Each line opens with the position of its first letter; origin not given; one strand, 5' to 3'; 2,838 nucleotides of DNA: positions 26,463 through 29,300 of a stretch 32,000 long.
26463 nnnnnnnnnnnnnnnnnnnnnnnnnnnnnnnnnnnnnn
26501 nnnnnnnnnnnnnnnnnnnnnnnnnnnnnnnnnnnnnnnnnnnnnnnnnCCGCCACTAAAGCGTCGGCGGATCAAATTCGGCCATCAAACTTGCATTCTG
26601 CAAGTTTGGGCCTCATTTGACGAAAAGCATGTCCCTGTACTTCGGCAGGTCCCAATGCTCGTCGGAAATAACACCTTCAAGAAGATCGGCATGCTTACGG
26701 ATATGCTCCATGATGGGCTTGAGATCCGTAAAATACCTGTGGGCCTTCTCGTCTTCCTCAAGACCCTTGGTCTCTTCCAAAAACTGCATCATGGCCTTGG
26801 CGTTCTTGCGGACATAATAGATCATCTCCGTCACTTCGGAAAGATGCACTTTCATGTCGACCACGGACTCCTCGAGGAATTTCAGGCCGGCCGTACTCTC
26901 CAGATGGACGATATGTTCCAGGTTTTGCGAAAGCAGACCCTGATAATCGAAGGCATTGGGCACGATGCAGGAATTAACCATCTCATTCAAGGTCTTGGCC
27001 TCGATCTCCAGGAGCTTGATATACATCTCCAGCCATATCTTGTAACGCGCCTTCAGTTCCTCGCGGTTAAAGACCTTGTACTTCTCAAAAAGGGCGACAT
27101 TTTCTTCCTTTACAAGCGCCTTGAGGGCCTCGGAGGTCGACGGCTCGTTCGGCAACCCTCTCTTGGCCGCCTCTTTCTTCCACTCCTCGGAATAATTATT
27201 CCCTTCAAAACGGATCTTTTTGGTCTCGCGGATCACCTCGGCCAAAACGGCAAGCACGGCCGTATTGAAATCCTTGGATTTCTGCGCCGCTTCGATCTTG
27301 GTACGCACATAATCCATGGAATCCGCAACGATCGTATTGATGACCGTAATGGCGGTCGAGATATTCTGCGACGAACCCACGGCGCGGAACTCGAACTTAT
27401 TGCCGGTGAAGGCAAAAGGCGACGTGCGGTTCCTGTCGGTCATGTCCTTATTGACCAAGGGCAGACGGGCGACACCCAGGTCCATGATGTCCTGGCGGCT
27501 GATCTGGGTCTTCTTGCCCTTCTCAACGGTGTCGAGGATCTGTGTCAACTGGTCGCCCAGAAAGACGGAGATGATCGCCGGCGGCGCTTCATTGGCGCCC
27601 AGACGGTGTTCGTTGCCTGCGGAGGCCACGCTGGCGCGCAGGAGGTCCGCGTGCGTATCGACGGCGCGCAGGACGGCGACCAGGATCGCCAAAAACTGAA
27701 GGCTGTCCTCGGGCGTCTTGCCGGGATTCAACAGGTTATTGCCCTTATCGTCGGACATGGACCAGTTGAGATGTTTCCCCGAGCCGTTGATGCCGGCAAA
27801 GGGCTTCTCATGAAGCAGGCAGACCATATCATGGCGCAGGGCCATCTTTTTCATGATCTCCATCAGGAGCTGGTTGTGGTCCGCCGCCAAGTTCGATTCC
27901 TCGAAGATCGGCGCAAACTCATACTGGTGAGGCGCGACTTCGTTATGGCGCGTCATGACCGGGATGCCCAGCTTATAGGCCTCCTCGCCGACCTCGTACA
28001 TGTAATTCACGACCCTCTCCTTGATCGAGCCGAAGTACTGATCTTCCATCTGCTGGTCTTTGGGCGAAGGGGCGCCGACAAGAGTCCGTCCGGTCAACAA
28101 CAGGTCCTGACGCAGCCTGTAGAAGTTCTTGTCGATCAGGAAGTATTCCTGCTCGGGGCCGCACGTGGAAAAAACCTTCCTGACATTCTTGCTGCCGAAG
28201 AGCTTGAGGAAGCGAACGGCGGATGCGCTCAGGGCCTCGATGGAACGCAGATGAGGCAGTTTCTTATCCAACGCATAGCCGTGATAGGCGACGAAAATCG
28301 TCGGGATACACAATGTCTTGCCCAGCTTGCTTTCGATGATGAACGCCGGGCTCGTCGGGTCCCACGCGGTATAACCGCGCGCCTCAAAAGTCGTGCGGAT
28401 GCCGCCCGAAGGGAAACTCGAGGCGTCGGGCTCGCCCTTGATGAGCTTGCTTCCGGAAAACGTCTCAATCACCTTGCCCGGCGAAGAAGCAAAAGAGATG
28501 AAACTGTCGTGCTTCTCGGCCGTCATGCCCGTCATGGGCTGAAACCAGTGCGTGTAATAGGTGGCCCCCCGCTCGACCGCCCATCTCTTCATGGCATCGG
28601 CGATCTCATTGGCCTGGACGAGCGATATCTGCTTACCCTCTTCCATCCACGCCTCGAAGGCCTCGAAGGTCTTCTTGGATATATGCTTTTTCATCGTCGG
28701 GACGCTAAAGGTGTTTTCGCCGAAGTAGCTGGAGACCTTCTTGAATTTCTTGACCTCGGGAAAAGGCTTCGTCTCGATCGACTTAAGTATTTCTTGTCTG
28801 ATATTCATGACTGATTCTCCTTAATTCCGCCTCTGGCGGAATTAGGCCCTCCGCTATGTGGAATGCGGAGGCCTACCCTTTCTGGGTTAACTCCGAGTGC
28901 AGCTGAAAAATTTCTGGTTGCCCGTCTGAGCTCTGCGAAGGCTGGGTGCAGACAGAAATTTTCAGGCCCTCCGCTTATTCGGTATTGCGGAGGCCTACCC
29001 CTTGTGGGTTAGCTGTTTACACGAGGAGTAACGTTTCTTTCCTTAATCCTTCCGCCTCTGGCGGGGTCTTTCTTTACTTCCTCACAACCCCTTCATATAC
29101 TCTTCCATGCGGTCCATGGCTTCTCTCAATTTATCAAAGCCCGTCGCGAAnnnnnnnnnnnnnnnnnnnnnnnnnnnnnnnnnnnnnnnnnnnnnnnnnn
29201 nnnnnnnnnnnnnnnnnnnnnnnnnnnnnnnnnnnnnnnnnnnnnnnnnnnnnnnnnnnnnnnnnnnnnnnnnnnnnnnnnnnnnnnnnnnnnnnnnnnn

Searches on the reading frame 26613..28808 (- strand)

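Call 67: search_protein_families(library=pfam, proteins=[window:26613-28808:-])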
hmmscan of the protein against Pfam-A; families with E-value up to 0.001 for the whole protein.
window:26613-28808:- (731 aa): 3 families
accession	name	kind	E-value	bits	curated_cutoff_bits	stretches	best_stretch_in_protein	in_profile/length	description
PF12437.13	GSIII_N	-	1.2e-71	240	25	1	26-189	2-160/160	Glutamine synthetase type III N terminal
PF18318.6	Gln-synt_C-ter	-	1.2e-39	135.2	22.7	1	517-632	1-116/118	Glutamine synthetase C-terminal domain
PF00120.29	Gln-synt_C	-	1.1e-19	71.1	24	1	214-381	22-186/344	Glutamine synthetase, catalytic domain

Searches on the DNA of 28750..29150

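Call 77: search_rna_families(source=window, start=28750, end=29150, threshold=evalue, max_evalue=10, show_alignments=2)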
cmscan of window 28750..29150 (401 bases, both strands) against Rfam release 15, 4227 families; matches with E-value up to 10: 4.
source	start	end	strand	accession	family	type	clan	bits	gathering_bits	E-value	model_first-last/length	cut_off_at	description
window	28780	28850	+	RF02048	STnc30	Gene; sRNA;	-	15.4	120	5.8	1-132/132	no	Salmonella enterica conserved region STnc30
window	28948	29046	+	RF02680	PreQ1-III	Cis-reg; riboswitch;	-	14.5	63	2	1-102/102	no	PreQ1-III (pre queuosine) riboswitch aptamer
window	28909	28959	+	RF03394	mir-2574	Gene; miRNA;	-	14.1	90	6.6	1-68/68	no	mir-2574 microRNA precursor family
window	29011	29081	+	RF00519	suhB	Gene; sRNA;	CL00108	11.8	41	9.2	1-77/77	no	Makes More Granules Regulator RNA (mmgR)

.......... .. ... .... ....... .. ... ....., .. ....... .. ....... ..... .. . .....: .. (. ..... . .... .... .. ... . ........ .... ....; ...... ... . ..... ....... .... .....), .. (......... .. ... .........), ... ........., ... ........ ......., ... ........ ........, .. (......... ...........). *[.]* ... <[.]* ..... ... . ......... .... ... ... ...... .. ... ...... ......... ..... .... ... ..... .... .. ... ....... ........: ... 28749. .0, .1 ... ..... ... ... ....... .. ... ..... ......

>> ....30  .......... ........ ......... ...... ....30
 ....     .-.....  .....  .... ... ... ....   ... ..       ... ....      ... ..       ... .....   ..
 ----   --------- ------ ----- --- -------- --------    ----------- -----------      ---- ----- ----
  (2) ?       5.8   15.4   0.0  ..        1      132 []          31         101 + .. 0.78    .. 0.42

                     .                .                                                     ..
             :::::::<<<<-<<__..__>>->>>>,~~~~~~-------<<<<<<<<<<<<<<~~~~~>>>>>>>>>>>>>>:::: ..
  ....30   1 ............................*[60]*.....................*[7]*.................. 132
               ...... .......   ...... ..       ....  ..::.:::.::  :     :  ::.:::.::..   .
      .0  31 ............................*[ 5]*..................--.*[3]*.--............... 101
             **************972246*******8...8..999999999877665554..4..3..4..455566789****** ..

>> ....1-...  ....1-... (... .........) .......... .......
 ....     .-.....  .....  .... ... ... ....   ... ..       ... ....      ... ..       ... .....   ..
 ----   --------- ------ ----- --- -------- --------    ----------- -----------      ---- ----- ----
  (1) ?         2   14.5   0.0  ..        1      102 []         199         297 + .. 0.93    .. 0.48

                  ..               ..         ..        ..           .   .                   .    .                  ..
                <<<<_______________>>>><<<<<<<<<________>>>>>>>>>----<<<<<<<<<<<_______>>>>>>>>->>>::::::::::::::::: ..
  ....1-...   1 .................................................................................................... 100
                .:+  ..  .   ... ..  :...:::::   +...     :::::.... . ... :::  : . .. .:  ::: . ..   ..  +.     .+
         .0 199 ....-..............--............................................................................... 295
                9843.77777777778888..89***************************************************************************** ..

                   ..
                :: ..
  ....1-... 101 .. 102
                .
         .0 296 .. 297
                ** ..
